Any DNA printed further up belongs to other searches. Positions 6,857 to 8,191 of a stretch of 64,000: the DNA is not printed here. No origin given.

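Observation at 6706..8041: C-terminal third of a DUF499-like defence ATPase left as a relic after MITE insertion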

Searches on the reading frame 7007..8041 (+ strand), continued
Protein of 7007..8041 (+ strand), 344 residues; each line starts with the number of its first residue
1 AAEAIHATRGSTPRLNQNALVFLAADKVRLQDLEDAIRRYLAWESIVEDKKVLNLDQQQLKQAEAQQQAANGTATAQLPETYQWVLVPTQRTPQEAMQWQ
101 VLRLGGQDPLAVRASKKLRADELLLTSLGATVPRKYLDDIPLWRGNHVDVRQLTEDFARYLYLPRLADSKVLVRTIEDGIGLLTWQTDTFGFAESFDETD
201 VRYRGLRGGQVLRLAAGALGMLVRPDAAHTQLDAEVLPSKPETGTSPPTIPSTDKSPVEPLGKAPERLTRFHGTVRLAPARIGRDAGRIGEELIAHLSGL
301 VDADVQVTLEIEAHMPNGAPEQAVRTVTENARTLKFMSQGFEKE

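Call 39: find_encoding_contigs(protein=P0122, flank=10000, max_places=3)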
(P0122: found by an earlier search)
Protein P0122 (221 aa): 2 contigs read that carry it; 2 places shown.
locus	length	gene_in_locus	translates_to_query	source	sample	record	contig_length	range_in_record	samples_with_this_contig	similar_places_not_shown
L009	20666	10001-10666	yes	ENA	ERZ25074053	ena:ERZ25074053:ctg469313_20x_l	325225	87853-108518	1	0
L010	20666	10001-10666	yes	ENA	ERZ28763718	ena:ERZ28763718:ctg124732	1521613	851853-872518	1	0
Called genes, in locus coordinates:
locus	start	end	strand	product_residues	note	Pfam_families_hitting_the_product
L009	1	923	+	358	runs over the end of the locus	PF13175:AAA_15, PF13304:AAA_21 (faint)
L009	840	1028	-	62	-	-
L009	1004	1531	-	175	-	-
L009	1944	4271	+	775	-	PF23139:OB_YrrC, PF14520:HHH_5, PF14490:HHH_RecD2, PF13086:AAA_11 (weak), PF13245:AAA_19, PF13604:AAA_30, PF18335:SH3_13, PF13538:UvrD_C_2, +1 more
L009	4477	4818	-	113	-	PF00239:Resolvase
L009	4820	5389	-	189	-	PF11149:DUF2924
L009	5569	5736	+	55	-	-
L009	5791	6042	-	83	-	-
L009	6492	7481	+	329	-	PF13737:DDE_Tnp_1_5, PF01609:DDE_Tnp_1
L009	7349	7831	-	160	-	-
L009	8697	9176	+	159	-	-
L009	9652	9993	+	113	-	-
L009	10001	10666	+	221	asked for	-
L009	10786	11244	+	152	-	-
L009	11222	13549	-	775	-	PF19313:DUF5916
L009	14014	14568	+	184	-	-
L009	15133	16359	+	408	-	PF04186:FxsA, PF13737:DDE_Tnp_1_5, PF01609:DDE_Tnp_1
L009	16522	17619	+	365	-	PF00239:Resolvase, PF07508:Recombinase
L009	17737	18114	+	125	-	-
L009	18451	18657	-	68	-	-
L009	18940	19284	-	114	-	-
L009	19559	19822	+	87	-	PF01797:Y1_Tnp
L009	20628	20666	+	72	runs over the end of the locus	-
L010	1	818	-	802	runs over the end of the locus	PF13290:CHB_HEX_C_1, PF13287:Fn3_assoc (weak), PF08757:CotH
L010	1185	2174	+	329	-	PF13737:DDE_Tnp_1_5, PF01609:DDE_Tnp_1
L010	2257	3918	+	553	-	PF00239:Resolvase, PF07508:Recombinase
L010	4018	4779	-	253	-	-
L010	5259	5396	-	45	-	-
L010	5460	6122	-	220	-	-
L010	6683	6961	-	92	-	-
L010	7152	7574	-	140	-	PF13518:HTH_28 (faint), PF13565:HTH_32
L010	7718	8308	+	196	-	PF03747:ADP_ribosyl_GH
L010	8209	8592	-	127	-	-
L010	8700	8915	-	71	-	-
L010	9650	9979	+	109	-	-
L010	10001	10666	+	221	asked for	-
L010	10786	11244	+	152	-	-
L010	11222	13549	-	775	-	PF19313:DUF5916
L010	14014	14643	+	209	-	-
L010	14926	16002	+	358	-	PF13737:DDE_Tnp_1_5, PF01609:DDE_Tnp_1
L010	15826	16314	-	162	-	-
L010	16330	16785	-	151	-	PF16036:Chalcone_3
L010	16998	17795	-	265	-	PF01790:LGT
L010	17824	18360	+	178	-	-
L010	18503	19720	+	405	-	PF18731:HEPN_Swt1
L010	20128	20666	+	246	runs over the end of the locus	-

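Call 40: find_encoding_contigs(protein=P0130, flank=10000, max_places=3)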
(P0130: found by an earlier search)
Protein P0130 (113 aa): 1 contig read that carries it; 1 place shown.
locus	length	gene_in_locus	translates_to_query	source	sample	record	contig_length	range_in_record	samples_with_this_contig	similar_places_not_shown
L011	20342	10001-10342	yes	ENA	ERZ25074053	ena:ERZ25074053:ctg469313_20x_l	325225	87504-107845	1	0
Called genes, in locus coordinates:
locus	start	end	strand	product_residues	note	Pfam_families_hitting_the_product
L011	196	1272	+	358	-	PF13175:AAA_15, PF13304:AAA_21 (faint)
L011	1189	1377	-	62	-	-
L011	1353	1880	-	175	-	-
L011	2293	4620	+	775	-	PF23139:OB_YrrC, PF14520:HHH_5, PF14490:HHH_RecD2, PF13086:AAA_11 (weak), PF13245:AAA_19, PF13604:AAA_30, PF18335:SH3_13, PF13538:UvrD_C_2, +1 more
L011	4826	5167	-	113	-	PF00239:Resolvase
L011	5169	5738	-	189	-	PF11149:DUF2924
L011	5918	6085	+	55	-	-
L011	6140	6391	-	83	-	-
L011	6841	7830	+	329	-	PF13737:DDE_Tnp_1_5, PF01609:DDE_Tnp_1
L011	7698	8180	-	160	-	-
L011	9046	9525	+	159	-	-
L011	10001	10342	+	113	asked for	-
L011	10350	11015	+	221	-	-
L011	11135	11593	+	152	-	-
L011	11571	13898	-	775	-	PF19313:DUF5916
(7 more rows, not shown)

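Call 62: predict_structure(alignment_id=A3)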
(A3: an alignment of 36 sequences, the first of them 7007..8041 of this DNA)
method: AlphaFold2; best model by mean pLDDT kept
length: 344 residues; sequences in the alignment: 36
mean_pLDDT: 66.7   pTM: 0.37
mean pLDDT of the five models: 66.7, 63.5, 63.1, 62.1, 61.3
residues with pLDDT >= 90: 37; 70-90: 130; 50-70: 81; < 50: 96
segments of 3 or more residues with pLDDT < 50: 1-25, 79-82, 111-131, 160-187, 245-248, 252-257
pLDDT, mean of each block of 10 residues (from residue 1): 33 41 50 72 87 90 88 59 55 63 53 44 38 58 86 69 35 38 51 92 85 72 88 76 50 47 58 83 79 84 82 87 89 86 70
secondary structure, 60 per line:
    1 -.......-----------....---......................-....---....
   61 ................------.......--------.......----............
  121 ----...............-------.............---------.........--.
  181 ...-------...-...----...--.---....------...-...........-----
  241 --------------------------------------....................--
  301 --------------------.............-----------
elements in order: H2-8 E20-23 H27-48 H50-53 H57-76 E83-89 E98-104 H109-120 H125-139 E147-149 H150-159 H169-177 E180-183 E191-193 E195-197 E202-204 E211-214 E221-223 H225-235 H279-298 H321-333

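Call 65: search_protein_families(library=pfam, proteins=[L009:8697-9176:+, L009:7349-7831:-, L010:18503-19720:+, L010:8209-8592:-], max_evalue=0.01)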
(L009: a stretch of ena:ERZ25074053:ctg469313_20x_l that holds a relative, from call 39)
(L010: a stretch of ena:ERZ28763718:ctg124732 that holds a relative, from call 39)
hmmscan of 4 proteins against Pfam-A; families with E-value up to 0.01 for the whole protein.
L009:8697-9176:+ (159 aa): 0 families

L009:7349-7831:- (160 aa): 0 families

L010:18503-19720:+ (405 aa): 2 families
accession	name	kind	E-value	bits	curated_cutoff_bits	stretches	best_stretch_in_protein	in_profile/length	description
PF18731.6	HEPN_Swt1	-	7.2e-10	39.6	27.5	1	272-399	1-114/115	Swt1-like HEPN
PF19757.4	DUF6244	-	0.0011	19.8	31.6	0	52-101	9-58/87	Family of unknown function (DUF6244)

L010:8209-8592:- (127 aa): 0 families

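Call 66: search_protein_families(library=padloc, proteins=[L009:8697-9176:+, L009:7349-7831:-, L010:18503-19720:+, L005:5749-6180:+, L005:6185-8041:+, L005:2941-5736:+], max_evalue=0.001)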
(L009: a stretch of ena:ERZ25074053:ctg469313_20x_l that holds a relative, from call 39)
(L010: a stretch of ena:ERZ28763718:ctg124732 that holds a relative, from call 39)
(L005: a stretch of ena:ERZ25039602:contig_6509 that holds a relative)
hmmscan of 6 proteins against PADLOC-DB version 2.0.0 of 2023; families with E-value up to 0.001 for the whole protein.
L009:8697-9176:+ (159 aa): 0 families

L009:7349-7831:- (160 aa): 0 families

L010:18503-19720:+ (405 aa): 1 family
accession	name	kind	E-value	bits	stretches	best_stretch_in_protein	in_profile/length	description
PDLC04592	PDC-M34B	-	4.4e-14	50.6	1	273-385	64-176/192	-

L005:5749-6180:+ (143 aa): 0 families

L005:6185-8041:+ (618 aa): 2 families
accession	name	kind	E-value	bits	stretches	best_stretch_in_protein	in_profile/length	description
PDLC00662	HmaC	-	1.3e-252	839.1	1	20-604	2-564/941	AAA+ ATPase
PDLC02192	DUF499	-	6.3e-34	115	1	64-590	36-521/1022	-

L005:2941-5736:+ (931 aa): 9 families
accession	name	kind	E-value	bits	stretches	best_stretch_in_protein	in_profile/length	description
PDLC00660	HmaB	-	1.1e-254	845.7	1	20-924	5-958/967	DNA-adenine methylase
PDLC00661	HmaB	-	2.6e-249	827.9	1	22-923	6-963/973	DNA-adenine methylase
PDLC03233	MTase_II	-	2.4e-16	57.4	1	437-758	401-713/731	Type II methyltransferase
PDLC03352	MTase_II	-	2.2e-14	50.3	1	429-568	455-599/1023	Type II methyltransferase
PDLC02189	DUF1156_MTase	-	1.9e-10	37.6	1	122-167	158-203/944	-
PDLC03364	MTase_II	-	4.5e-10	37.1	1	102-165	33-96/380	Type II methyltransferase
PDLC03314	MTase_II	-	2e-08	30.8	1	118-166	154-202/944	Type II methyltransferase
PDLC03322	MTase_II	-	4e-06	23.9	1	124-167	61-104/446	Type II methyltransferase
PDLC03380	MTase_II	-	0.00015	19.1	1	129-167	58-96/393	Type II methyltransferase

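Call 68: search_solved_structures(query=A3, max_evalue=1)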
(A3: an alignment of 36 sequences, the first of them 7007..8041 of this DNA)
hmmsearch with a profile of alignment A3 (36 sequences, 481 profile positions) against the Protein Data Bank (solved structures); distinct sequences matched with E-value up to 1: 0.

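Call 70: fold_search(model_id=the predicted structure, library=pdb)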
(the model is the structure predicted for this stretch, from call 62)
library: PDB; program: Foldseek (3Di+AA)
matches with E <= 10: 240; with E <= 0.001: 0
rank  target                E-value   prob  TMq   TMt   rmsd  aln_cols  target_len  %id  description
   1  1vf7_F                2.9e-01  0.54  0.17  0.23  19.0       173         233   12  Crystal structure of the membrane fusion protein, MexA of the multidrug transporter (released 2004-05-25)
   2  1vf7_M                3.8e-01  0.44  0.16  0.23  18.2       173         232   12  Crystal structure of the membrane fusion protein, MexA of the multidrug transporter (released 2004-05-25)
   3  1vf7_G                3.8e-01  0.44  0.16  0.23  18.5       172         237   13  Crystal structure of the membrane fusion protein, MexA of the multidrug transporter (released 2004-05-25)
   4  1vf7_K                5.2e-01  0.38  0.17  0.24  19.1       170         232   14  Crystal structure of the membrane fusion protein, MexA of the multidrug transporter (released 2004-05-25)
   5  1vf7_C                5.8e-01  0.15  0.17  0.22  19.0       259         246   10  Crystal structure of the membrane fusion protein, MexA of the multidrug transporter (released 2004-05-25)
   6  1vf7_E                5.8e-01  0.14  0.16  0.21  19.1       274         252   10  Crystal structure of the membrane fusion protein, MexA of the multidrug transporter (released 2004-05-25)
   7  4dk1_A                6.2e-01  0.66  0.17  0.20  11.4       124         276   12  Crystal Structure of MacA-MexA chimeric protein, containing the Pseudomonas aeruginosa MexA alpha-hairpin domain. (released 2012-03-07)
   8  9tg4_G                6.2e-01  0.13  0.15  0.15  20.6       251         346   14  Structure of the YbjP lipoprotein bound to the AcrABZ-TolC efflux pump (released 2026-04-08)
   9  1vf7_B                6.5e-01  0.15  0.16  0.23  19.2       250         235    9  Crystal structure of the membrane fusion protein, MexA of the multidrug transporter (released 2004-05-25)
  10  9tg4_D                7.4e-01  0.12  0.16  0.16  21.3       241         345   12  Structure of the YbjP lipoprotein bound to the AcrABZ-TolC efflux pump (released 2026-04-08)
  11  9tg4_H                8.3e-01  0.12  0.15  0.15  21.8       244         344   12  Structure of the YbjP lipoprotein bound to the AcrABZ-TolC efflux pump (released 2026-04-08)
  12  9j3d_D                8.3e-01  0.10  0.15  0.15  20.6       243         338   12  Cryo-EM structure of TMexCD1-TOprJ1 (released 2025-08-13)
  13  2f1m_D                8.8e-01  0.99  0.14  0.21   1.8        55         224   25  Conformational flexibility in the multidrug efflux system protein AcrA (released 2006-03-21)
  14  2f1m_B                9.3e-01  0.75  0.15  0.22   8.8        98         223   18  Conformational flexibility in the multidrug efflux system protein AcrA (released 2006-03-21)
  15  4dk1_C                1.0e+00  0.57  0.17  0.21  11.3       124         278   11  Crystal Structure of MacA-MexA chimeric protein, containing the Pseudomonas aeruginosa MexA alpha-hairpin domain. (released 2012-03-07)
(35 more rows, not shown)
